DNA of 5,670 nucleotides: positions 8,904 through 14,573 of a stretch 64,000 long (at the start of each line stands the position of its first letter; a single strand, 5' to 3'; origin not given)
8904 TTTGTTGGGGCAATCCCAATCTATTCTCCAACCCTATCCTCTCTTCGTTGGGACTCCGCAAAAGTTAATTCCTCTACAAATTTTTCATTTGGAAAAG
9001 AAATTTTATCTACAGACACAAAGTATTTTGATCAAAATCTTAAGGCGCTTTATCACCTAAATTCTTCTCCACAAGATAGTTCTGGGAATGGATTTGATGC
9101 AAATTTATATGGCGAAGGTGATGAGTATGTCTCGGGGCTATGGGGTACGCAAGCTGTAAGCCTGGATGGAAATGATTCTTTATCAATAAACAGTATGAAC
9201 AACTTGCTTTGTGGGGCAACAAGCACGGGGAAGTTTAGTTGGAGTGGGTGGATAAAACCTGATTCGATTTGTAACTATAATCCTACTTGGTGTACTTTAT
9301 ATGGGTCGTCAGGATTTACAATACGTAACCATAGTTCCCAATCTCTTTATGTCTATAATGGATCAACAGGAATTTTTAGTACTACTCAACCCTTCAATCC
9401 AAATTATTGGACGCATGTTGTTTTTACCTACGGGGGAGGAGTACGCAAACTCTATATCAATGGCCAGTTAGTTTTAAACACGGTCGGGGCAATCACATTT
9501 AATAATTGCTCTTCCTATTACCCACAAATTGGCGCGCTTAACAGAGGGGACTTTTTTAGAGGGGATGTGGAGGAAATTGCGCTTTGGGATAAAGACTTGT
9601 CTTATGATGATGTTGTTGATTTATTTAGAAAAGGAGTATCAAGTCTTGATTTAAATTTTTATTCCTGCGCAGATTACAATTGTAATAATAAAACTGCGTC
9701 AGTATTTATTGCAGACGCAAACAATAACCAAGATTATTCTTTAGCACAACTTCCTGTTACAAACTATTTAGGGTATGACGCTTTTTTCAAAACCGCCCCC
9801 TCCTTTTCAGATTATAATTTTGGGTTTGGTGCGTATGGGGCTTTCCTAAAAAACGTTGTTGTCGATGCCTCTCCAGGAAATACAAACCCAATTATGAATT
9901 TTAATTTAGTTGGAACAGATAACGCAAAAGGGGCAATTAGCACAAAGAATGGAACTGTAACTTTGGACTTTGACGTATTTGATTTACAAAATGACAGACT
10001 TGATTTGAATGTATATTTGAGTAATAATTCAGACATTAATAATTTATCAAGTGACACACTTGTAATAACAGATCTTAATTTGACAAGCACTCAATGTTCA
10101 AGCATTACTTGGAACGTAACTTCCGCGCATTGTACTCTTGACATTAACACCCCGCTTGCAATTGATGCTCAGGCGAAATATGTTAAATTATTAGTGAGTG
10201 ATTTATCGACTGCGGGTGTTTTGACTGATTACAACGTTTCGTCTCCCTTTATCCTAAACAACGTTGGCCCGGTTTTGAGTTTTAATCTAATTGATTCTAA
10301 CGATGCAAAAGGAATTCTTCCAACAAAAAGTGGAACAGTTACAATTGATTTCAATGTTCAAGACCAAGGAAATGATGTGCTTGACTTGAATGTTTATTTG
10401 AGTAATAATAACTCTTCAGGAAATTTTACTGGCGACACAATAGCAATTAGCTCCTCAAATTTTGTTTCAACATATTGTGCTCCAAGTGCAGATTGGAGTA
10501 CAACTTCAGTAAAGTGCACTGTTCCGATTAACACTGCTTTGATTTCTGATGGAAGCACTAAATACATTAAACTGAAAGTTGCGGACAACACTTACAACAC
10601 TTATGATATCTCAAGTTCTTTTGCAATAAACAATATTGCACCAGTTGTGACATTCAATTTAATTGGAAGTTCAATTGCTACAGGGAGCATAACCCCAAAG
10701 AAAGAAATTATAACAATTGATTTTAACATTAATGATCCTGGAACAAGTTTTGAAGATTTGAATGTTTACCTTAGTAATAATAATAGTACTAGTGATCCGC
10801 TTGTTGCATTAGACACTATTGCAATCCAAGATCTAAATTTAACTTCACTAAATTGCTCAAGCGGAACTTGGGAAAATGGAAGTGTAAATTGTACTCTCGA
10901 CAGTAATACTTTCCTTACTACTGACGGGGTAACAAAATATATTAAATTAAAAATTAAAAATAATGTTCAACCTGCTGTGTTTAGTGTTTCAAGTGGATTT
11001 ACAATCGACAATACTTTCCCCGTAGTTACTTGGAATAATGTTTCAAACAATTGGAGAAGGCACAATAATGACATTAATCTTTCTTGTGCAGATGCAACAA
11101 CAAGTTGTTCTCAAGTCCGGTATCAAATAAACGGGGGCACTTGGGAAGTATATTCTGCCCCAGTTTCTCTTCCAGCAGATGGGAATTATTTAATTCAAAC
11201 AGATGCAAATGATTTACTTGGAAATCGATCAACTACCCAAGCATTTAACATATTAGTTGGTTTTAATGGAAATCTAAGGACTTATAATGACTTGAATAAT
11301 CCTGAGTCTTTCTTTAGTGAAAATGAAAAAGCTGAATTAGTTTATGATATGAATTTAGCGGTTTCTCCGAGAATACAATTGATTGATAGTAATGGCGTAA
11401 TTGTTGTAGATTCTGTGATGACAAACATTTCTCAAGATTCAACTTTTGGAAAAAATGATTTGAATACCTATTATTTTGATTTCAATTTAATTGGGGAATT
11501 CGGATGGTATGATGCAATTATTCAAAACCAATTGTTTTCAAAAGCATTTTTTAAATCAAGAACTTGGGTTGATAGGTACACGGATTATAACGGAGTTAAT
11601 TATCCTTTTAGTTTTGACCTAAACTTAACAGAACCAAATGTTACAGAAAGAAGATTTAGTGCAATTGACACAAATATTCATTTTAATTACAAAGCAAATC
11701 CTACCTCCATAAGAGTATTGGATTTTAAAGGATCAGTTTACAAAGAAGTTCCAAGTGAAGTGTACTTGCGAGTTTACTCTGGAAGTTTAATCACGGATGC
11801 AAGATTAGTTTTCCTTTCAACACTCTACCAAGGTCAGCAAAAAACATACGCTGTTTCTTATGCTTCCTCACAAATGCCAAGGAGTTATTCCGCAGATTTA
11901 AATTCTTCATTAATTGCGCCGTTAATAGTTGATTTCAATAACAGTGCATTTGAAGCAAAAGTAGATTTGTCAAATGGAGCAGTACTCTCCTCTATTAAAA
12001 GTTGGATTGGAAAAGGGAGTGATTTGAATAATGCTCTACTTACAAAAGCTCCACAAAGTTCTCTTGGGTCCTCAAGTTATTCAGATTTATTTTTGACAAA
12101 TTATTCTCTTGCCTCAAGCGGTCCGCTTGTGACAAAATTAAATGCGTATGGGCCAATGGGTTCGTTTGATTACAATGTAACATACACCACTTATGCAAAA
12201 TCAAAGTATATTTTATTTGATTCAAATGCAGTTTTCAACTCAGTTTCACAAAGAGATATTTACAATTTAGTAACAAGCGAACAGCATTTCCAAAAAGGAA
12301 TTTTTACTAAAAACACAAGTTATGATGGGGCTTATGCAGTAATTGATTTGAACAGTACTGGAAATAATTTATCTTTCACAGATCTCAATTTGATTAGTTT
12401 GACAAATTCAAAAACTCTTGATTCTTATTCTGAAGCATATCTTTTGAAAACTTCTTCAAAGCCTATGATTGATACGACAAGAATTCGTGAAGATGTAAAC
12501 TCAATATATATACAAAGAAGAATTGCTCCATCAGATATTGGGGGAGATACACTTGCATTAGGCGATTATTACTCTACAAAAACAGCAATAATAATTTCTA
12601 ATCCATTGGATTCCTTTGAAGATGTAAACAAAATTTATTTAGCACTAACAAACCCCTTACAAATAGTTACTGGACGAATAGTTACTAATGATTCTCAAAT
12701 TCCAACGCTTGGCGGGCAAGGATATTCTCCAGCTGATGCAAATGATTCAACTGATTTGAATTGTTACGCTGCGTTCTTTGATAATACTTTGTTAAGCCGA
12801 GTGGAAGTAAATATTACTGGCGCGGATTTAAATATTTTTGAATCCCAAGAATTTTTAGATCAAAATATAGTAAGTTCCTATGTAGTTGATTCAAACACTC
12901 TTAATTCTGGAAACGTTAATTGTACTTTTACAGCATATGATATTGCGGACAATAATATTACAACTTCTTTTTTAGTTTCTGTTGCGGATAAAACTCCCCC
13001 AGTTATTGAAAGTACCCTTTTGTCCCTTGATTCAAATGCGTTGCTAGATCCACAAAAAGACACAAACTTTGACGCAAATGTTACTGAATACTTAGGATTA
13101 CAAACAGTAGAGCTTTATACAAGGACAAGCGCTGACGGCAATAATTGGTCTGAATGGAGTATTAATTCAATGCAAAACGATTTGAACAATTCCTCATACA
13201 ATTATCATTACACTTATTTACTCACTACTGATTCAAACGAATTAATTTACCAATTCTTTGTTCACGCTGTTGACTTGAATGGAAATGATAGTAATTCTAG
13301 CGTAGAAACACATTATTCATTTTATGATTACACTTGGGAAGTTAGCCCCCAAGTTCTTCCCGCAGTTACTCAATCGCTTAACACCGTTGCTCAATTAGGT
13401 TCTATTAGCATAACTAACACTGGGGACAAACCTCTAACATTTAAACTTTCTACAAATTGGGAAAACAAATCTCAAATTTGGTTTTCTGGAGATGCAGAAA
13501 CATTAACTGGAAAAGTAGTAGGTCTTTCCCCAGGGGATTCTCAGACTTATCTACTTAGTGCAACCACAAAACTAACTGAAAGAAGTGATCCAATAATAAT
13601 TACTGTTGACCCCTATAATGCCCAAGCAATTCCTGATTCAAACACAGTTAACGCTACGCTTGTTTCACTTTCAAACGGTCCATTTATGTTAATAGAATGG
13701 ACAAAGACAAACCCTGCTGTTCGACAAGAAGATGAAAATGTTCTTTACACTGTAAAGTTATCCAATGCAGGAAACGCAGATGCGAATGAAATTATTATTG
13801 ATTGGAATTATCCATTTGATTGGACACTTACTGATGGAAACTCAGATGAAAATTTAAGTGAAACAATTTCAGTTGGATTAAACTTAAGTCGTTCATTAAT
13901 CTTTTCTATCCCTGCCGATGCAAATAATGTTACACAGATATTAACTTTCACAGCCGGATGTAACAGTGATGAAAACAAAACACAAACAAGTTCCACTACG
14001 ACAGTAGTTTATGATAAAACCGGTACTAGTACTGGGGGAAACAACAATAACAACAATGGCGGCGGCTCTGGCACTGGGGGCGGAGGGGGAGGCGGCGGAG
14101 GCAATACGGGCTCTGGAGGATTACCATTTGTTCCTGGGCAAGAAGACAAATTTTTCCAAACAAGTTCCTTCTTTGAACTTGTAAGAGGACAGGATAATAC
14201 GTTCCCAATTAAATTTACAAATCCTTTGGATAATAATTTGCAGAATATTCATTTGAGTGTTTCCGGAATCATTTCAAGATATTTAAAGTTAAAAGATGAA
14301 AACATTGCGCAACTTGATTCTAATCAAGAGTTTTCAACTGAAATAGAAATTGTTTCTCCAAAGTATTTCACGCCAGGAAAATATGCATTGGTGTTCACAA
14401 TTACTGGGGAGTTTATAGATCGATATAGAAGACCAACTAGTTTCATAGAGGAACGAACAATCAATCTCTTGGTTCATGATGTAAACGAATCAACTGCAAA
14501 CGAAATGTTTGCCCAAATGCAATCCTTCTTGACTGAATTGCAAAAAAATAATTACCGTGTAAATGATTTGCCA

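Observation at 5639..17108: Giant LamG adhesin + bitopic coiled-coil partner + KaiC-like ATPase, divergent from a 7TM-DUF835 sensor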

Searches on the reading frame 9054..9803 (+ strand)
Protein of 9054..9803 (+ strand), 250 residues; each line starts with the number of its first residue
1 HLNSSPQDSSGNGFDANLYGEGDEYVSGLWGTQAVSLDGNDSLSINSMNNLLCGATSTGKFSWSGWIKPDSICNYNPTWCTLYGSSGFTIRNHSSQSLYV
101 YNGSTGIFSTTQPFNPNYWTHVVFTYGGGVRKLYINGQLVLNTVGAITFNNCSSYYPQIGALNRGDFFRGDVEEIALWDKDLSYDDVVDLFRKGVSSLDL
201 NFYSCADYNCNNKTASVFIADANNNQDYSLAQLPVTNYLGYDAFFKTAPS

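Call 83: search_protein_families(library=pfam, proteins=[window:9054-9803:+], max_evalue=0.01)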
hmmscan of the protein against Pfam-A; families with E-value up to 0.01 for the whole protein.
window:9054-9803:+ (250 aa): 1 family
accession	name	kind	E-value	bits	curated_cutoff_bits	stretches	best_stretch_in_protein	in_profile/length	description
PF13385.13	Laminin_G_3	-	5.9e-22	78.9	27.6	1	39-187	3-150/151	Concanavalin A-like lectin/glucanases superfamily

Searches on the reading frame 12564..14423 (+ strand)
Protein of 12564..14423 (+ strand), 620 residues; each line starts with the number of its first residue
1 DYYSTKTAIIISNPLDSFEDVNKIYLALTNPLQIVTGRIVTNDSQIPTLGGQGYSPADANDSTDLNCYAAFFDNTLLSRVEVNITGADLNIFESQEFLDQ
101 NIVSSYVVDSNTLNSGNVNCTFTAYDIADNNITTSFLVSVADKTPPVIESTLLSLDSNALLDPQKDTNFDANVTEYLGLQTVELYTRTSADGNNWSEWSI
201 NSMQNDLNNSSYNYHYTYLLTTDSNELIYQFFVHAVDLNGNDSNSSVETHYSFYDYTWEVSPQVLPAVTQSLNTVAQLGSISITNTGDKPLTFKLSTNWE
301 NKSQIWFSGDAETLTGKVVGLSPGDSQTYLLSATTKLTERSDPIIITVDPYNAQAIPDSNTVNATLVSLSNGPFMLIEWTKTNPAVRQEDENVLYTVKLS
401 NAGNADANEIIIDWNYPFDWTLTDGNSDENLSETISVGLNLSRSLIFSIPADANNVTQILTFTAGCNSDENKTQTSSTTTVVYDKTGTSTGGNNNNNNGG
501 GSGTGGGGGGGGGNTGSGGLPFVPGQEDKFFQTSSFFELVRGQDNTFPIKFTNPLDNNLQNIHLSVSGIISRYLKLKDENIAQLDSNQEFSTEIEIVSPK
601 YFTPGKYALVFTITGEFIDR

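Call 83: search_protein_families(library=pfam, proteins=[window:12564-14423:+], max_evalue=0.01)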
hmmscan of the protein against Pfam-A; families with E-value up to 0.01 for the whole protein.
window:12564-14423:+ (620 aa): 3 families
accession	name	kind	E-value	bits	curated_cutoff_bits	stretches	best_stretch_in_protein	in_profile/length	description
PF10633.15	NPCBM_assoc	-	3.7e-06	27.5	24.4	0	390-464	4-75/78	NPCBM-associated, NEW3 domain of alpha-galactosidase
PF15418.12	DUF4625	-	0.00053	20.7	27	0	142-248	10-127/131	Domain of unknown function (DUF4625)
PF00927.28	Transglut_C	-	0.0015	19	26.6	0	540-601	12-79/106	Transglutaminase family, C-terminal ig like domain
